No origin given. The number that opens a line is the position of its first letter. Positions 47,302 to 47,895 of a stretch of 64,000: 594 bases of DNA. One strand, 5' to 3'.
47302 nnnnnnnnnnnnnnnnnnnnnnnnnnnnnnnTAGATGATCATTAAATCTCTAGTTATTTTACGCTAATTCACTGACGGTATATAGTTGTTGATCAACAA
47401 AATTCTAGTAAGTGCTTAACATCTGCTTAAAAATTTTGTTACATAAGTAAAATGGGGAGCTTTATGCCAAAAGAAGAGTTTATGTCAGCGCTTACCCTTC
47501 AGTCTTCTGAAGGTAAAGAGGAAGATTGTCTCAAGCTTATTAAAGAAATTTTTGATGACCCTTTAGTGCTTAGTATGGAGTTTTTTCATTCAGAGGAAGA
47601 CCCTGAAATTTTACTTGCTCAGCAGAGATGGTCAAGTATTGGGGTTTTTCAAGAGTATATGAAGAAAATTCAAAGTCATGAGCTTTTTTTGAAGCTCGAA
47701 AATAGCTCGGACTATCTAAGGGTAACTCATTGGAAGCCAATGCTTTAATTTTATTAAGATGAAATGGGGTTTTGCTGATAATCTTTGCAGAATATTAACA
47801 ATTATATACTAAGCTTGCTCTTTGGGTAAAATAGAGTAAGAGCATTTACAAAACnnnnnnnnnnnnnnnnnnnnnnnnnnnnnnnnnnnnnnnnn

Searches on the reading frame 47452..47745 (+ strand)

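Call 43: search_protein_families(library=pfam, proteins=[window:47452-47745:+], max_evalue=1)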
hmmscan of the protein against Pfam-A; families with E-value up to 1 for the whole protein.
window:47452-47745:+ (98 aa): 2 families
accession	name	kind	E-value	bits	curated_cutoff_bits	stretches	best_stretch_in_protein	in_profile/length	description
PF03992.22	ABM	-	0.027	15.1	23.1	1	33-71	29-68/78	Antibiotic biosynthesis monooxygenase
PF04448.17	DUF551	-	0.095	14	22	1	66-97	36-63/68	Protein of unknown function (DUF551)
